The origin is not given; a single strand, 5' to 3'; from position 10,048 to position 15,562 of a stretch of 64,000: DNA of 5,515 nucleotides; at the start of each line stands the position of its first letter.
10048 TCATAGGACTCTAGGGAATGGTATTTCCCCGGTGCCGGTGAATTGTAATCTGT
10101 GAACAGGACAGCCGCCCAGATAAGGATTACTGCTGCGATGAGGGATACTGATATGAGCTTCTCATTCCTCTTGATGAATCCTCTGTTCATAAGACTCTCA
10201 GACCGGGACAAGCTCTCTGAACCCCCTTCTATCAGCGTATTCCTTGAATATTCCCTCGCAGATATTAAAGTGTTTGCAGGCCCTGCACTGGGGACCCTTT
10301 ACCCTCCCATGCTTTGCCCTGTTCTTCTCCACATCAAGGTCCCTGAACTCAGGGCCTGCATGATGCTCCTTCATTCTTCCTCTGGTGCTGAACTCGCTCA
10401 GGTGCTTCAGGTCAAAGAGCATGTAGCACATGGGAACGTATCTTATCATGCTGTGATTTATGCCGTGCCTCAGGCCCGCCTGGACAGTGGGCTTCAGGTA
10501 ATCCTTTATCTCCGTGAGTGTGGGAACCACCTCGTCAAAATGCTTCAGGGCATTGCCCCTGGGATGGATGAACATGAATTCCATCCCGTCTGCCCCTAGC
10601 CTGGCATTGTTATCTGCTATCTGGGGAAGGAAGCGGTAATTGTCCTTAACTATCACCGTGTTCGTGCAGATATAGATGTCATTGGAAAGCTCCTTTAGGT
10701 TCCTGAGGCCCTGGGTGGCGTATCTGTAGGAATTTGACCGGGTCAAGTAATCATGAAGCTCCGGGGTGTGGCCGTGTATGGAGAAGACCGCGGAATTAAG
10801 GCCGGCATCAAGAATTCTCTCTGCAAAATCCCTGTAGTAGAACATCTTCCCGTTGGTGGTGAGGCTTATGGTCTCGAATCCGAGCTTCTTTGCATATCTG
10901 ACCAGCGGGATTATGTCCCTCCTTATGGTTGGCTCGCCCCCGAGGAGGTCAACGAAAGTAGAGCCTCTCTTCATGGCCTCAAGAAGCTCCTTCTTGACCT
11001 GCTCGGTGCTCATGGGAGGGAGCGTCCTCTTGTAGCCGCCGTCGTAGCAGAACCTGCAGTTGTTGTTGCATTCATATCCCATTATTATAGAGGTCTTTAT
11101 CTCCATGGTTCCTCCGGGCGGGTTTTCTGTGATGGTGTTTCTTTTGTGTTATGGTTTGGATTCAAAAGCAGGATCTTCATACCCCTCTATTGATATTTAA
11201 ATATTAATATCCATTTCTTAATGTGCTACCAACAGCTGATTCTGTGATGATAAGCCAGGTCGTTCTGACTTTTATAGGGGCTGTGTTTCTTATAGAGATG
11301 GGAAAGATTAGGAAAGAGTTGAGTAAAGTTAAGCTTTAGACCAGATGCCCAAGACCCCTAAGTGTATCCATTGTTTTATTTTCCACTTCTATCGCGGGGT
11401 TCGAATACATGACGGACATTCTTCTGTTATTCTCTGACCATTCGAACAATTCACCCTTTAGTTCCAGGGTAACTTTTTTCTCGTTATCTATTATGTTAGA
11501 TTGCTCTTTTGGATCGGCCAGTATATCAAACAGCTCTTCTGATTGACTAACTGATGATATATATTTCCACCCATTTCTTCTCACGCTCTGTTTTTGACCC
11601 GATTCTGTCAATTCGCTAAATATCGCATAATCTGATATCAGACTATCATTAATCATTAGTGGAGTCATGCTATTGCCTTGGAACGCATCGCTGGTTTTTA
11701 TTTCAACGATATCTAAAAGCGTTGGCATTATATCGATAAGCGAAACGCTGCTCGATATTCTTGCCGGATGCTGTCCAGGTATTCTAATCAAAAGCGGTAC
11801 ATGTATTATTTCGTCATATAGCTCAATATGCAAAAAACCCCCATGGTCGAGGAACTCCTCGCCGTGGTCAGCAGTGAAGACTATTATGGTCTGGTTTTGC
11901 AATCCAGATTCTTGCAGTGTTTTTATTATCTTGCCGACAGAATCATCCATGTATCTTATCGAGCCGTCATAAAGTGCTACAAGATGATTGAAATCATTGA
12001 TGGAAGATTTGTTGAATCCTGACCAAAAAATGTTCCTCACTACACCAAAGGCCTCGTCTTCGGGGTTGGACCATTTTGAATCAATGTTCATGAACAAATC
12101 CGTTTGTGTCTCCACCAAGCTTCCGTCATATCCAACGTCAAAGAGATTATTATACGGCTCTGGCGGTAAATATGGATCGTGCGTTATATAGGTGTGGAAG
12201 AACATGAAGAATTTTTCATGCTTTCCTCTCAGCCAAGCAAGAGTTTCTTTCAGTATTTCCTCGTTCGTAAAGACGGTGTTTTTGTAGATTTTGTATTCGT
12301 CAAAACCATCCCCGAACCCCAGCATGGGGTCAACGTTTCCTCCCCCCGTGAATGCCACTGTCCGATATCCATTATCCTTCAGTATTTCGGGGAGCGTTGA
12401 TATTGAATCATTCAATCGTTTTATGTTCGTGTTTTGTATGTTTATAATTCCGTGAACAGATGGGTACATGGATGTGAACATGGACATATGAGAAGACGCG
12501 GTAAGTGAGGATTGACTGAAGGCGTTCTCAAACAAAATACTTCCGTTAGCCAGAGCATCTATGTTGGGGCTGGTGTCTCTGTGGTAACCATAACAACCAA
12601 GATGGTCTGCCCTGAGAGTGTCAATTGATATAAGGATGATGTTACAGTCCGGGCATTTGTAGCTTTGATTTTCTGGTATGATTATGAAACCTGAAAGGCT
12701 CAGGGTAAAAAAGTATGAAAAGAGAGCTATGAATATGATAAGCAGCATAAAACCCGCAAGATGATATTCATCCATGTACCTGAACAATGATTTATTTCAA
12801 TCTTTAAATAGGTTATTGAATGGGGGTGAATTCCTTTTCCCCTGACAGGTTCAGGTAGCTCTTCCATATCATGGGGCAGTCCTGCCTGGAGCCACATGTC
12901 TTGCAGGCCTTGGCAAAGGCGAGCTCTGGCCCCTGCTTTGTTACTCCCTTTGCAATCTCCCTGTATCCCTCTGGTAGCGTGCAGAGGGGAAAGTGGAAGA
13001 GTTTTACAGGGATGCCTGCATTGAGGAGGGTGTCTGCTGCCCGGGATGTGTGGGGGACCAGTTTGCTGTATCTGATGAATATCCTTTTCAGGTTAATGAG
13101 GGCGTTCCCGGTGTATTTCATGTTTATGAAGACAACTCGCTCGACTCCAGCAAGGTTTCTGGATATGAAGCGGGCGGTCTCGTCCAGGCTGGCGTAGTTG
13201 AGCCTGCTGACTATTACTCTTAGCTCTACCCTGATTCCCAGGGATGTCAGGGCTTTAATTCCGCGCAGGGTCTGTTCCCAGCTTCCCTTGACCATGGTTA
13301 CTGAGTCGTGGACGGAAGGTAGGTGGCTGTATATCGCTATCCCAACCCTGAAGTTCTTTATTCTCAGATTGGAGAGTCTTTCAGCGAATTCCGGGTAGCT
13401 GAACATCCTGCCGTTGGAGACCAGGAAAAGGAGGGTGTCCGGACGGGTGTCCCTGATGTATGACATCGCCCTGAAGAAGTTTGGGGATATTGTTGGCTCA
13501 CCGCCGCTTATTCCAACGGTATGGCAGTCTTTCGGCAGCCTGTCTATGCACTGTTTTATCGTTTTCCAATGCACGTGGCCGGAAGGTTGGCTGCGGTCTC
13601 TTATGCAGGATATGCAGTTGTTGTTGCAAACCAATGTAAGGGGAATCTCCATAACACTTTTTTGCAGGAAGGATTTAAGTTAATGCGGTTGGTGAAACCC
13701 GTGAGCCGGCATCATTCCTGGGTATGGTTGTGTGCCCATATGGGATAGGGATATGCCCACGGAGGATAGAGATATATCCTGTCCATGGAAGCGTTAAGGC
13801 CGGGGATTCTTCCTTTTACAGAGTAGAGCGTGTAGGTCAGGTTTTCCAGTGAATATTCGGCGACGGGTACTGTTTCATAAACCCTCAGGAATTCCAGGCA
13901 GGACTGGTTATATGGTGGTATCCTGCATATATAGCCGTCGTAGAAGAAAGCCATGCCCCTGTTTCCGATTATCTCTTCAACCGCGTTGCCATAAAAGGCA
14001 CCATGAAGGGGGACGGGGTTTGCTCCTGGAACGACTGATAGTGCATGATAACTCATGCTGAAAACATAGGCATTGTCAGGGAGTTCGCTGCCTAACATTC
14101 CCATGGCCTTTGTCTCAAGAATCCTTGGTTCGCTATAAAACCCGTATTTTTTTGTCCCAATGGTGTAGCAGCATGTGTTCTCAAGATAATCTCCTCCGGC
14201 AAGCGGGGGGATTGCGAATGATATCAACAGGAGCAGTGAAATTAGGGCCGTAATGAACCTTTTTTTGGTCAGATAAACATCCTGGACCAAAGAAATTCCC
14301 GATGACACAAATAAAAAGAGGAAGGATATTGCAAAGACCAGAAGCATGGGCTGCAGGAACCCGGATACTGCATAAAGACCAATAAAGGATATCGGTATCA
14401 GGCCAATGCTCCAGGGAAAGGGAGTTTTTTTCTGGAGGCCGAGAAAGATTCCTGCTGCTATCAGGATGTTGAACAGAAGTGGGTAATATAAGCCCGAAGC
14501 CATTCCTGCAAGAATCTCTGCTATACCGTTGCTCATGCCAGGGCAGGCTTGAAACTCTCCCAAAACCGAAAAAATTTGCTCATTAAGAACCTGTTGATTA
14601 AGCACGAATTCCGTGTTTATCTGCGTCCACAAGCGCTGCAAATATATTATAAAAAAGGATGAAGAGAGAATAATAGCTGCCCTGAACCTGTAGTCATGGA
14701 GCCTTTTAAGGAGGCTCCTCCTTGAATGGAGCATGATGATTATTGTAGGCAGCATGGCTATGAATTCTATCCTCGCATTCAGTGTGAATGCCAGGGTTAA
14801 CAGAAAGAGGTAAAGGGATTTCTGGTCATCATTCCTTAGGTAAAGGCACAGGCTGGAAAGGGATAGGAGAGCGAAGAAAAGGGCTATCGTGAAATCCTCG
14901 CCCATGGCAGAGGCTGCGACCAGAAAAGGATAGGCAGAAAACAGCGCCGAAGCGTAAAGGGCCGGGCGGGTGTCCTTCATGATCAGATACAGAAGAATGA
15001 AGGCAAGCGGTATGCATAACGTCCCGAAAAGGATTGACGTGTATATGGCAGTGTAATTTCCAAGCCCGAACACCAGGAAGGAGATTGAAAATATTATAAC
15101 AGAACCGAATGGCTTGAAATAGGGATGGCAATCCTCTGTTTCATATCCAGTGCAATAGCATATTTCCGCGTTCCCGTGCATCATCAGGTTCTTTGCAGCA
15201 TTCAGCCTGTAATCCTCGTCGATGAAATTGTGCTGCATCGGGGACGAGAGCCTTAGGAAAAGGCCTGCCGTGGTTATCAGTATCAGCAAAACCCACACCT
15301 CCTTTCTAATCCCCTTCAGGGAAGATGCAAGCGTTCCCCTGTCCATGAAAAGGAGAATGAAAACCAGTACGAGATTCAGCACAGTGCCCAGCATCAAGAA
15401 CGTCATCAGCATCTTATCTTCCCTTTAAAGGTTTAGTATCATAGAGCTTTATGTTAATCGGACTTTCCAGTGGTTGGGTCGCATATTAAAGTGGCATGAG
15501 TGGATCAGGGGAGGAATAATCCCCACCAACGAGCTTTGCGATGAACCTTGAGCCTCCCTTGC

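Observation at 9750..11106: Cys-rich membrane-anchored mini-protein translationally coupled to a CNNNC-type radical SAM, a possible protein substrate for thioether or other crosslinks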

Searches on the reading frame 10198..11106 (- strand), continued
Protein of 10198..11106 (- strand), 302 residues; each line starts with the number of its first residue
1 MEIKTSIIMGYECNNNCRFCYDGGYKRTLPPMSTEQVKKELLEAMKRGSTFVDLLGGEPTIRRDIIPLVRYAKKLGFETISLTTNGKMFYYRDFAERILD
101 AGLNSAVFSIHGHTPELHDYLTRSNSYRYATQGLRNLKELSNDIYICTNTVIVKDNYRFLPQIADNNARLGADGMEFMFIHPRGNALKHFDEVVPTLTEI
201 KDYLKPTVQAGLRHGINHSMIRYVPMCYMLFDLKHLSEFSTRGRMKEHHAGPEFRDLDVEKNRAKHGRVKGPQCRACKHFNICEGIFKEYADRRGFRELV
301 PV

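Call 66: search_protein_families(library=pfam, proteins=[L010:8923-9435:+, L010:9432-9935:+, L014:8922-9803:-, L010:10406-11599:+], max_evalue=1)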
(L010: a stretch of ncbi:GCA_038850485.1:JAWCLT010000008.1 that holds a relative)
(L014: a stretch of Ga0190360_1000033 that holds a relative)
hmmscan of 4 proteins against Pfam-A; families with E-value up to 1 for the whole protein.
L010:8923-9435:+ (170 aa): 4 families
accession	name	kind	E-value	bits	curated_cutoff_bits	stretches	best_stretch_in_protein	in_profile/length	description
PF23219.2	LAMB1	-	0.026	14.7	26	1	9-77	55-123/155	LAMB1-4 helical domain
PF04467.17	DUF483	-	0.045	14.2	25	1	135-157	28-50/122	Protein of unknown function (DUF483)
PF16263.11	DUF4917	-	0.066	13.1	28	1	44-94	81-129/311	Domain of unknown function (DUF4917)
PF25100.1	DUF7809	-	0.32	11.7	27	1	5-98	54-143/160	Domain of unknown function (DUF7809)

L010:9432-9935:+ (167 aa): 0 families

L014:8922-9803:- (294 aa): 1 family
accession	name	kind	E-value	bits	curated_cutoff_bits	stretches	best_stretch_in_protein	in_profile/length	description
PF04467.17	DUF483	-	2.8e-06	27.8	25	1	95-205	35-115/122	Protein of unknown function (DUF483)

L010:10406-11599:+ (397 aa): 0 families

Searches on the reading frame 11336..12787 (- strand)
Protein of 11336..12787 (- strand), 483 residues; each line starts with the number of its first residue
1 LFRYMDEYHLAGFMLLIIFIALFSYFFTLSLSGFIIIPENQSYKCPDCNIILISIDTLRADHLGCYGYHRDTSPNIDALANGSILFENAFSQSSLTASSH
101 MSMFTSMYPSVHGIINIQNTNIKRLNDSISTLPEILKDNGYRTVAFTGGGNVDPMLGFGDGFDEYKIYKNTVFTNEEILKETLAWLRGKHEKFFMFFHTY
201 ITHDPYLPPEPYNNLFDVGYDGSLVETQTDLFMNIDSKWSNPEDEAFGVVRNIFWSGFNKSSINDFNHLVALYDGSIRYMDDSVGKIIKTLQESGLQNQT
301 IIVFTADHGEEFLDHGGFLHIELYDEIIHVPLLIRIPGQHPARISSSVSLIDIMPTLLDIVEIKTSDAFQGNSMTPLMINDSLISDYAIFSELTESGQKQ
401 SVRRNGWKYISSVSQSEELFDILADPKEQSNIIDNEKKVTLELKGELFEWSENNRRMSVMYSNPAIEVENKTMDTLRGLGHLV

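Call 5: search_protein_families(library=pfam, proteins=[window:11336-12787:-], max_evalue=0.01)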
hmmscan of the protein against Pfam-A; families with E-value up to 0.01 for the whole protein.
window:11336-12787:- (483 aa): 4 families
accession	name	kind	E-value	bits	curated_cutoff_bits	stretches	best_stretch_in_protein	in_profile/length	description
PF00884.28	Sulfatase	-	1.8e-53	182.3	25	1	49-361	2-299/301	Sulfatase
PF16347.10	SGSH_C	-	1.8e-14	54.6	29.3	1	315-449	3-150/154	N-sulphoglucosamine sulphohydrolase, C-terminal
PF01663.27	Phosphodiest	-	1.1e-13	52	23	1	51-313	2-224/342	Type I phosphodiesterase / nucleotide pyrophosphatase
PF02995.22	DUF229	-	0.0025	17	25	1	277-312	310-345/496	Protein of unknown function (DUF229)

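Call 6: search_protein_families(library=ncbifam, proteins=[window:11336-12787:-], max_evalue=0.01)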
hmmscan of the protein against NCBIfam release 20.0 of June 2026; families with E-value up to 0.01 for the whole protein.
window:11336-12787:- (483 aa): 27 families (the best 25 are shown)
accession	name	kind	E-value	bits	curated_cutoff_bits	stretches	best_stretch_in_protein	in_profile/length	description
NF010322.0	PRK13759.1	equivalog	7.2e-49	166.6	481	2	182-438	189-442/486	arylsulfatase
TIGR03417.1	chol_sulfatase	equivalog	1.8e-41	142.6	433.45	2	202-437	194-424/500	choline-sulfatase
NF045661.1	HdlasePehA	equivalog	1e-31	110.2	900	2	181-381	189-395/506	phosphoric/sulfuric ester hydrolase PehA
NF052527.1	Mn_arylsulf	exception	4.8e-29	101.6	850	2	175-453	180-454/479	manganese-dependent arylsulfatase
NF053595.1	LptchSynLtaSGpos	equivalog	1.9e-13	49.9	970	1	268-369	425-534/626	lipoteichoic acid synthase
NF028537.1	P_eth_NH2_trans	domain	5.9e-13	48.2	500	2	267-366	407-517/527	phosphoethanolamine--lipid A transferase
NF038282.1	LapC_YejM_PbgA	exception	5.1e-12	44.9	825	1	255-364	394-504/584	LPS biosynthesis-modulating metalloenzyme YejM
NF008619.0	PRK11598.1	equivalog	4e-11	42.1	660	1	267-335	415-487/546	phosphoethanolamine transferase EptA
NF007160.0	PRK09598.1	equivalog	3.8e-10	38.7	561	2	267-320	400-451/523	phosphoethanolamine--lipid A transferase EptA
NF008593.0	PRK11560.1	equivalog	2e-09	36.3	493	2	45-82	245-282/563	kdo(2)-lipid A phosphoethanolamine 7''-transferase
NF033836.1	polymyxin_MCR9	exception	1.5e-08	33.7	1240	1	267-325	410-472/539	MCR-9 family phosphoethanolamine--lipid A transferase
NF007933.0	PRK10649.1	subfamily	1.7e-08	33.5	404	2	269-315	425-469/577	phosphoethanolamine transferase CptA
NF053859.1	polymyxin_MCR13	exception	5.6e-08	32.1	1250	1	267-334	410-481/541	MCR-13 family phosphoethanolamine--lipid A transferase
NF033862.2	polymyxin_MCR10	exception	7.6e-08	31.5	1250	1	267-325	410-472/539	MCR-10 family phosphoethanolamine--lipid A transferase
NF038075.1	fam_STM4013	hypoth_equivalog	1.2e-07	31.5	250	1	48-113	8-71/261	STM4013/SEN3800 family hydrolase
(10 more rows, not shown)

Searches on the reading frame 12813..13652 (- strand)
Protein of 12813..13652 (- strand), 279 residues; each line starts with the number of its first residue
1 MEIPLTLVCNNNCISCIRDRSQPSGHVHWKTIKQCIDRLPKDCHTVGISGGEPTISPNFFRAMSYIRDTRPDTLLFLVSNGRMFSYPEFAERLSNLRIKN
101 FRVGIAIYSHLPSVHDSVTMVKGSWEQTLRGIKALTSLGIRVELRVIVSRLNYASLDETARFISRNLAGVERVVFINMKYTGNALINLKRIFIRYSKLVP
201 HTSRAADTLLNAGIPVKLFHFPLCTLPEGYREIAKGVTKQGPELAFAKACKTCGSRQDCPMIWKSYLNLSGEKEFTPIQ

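Call 5: search_protein_families(library=pfam, proteins=[window:12813-13652:-], max_evalue=0.01)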
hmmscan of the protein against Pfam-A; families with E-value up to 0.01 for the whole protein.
window:12813-13652:- (279 aa): 1 family
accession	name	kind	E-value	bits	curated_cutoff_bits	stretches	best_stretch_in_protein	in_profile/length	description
PF04055.27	Radical_SAM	-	7.7e-19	68.9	29.5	1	4-163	2-166/166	Radical SAM superfamily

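Call 6: search_protein_families(library=ncbifam, proteins=[window:12813-13652:-], max_evalue=0.01)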
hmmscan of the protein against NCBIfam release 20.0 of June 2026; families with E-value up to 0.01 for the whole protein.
window:12813-13652:- (279 aa): 36 families (the best 25 are shown)
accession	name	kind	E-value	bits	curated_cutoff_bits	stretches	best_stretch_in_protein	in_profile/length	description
TIGR03977.1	rSAM_pair_HxsC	equivalog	7e-61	205.7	267.9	1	5-262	31-288/292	His-Xaa-Ser system radical SAM maturase HxsC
NF038332.1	rSAM_rare_HxsC4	exception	2.2e-28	99.4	500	1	5-225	20-243/335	radical SAM protein HxsC4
TIGR04054.1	rSAM_NirJ1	equivalog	1.4e-15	56.8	650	1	6-183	43-215/387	putative heme d1 biosynthesis radical SAM protein NirJ1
TIGR04303.1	GeoRSP_rSAM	equivalog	1.8e-13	50.8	400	1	8-187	14-186/325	GeoRSP system radical SAM/SPASM protein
TIGR04051.1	rSAM_NirJ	equivalog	3.3e-13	49.3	515.45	1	8-187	11-185/354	heme d1 biosynthesis radical SAM protein NirJ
TIGR03962.1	mycofact_rSAM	equivalog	1.5e-12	47.4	265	1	5-166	18-176/339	mycofactocin radical SAM maturase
TIGR04055.1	rSAM_NirJ2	equivalog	2.8e-12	46.8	500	1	6-176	7-174/326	putative heme d1 biosynthesis radical SAM protein NirJ2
TIGR04545.1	rSAM_ahbD_hemeb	equivalog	4.3e-12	46.1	500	1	5-176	6-174/339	heme b synthase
TIGR04546.1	rSAM_ahbC_deAc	equivalog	5.5e-11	41.9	650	1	6-183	46-218/390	12,18-didecarboxysiroheme deacetylase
NF049973.1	radical_Rv1681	equivalog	1.8e-10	40.3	380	1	9-204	82-272/326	Rv1681 family radical SAM protein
TIGR04251.1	SCM_rSAM_ScmF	equivalog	1.9e-09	37.4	400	1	5-164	10-170/353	SynChlorMet cassette radical SAM/SPASM protein ScmF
NF012164.0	AlbA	equivalog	3e-09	35.8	850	1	5-161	119-273/442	subtilosin maturase AlbA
TIGR04317.1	W_rSAM_matur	equivalog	3.5e-09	36.2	380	1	3-178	8-184/349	tungsten cofactor oxidoreductase radical SAM maturase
TIGR04250.1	SCM_rSAM_ScmE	equivalog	4.8e-09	35.6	400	1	2-167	6-169/358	SynChlorMet cassette radical SAM/SPASM protein ScmE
NF050035.1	rSAM_WgK_link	exception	7.6e-09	35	650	1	2-162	12-170/367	radical SAM/SPASM peptide maturase WgkB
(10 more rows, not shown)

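Call 33: search_protein_families(library=padloc, proteins=[window:12813-13652:-], max_evalue=0.001)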
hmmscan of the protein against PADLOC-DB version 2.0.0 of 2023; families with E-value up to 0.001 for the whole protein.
window:12813-13652:- (279 aa): 2 families
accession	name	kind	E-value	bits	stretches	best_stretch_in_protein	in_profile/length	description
PDLC02903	pVip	-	3.7e-08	31.1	1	5-154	6-151/257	Viperins not associated with kinases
PDLC02904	pVip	-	6e-08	30.5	1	5-164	9-163/262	Viperins associated with kinases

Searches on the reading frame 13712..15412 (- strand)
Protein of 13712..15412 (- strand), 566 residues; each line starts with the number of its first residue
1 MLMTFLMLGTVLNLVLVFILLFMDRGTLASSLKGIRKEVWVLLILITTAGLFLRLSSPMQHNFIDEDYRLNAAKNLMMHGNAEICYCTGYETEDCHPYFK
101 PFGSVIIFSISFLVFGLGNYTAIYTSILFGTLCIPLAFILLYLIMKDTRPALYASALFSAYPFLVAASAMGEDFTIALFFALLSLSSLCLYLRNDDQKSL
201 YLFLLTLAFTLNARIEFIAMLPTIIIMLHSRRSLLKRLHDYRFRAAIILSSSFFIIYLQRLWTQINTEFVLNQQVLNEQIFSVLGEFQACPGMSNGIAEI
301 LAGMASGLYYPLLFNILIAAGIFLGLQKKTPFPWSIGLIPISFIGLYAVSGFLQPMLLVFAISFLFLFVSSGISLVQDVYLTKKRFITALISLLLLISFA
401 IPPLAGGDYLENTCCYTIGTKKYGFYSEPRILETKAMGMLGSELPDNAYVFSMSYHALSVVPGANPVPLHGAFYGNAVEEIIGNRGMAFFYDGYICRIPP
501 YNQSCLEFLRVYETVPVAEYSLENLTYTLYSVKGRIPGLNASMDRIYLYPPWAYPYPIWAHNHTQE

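Call 5: search_protein_families(library=pfam, proteins=[window:13712-15412:-], max_evalue=0.01)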
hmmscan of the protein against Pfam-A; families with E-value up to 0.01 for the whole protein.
window:13712-15412:- (566 aa): 1 family
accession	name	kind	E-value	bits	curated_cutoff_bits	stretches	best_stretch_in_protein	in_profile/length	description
PF13231.12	PMT_2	-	2.3e-06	28.3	26.1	1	101-247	3-149/160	Dolichyl-phosphate-mannose-protein mannosyltransferase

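Call 6: search_protein_families(library=ncbifam, proteins=[window:13712-15412:-], max_evalue=0.01)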
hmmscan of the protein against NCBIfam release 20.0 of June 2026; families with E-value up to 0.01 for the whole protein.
window:13712-15412:- (566 aa): 0 families
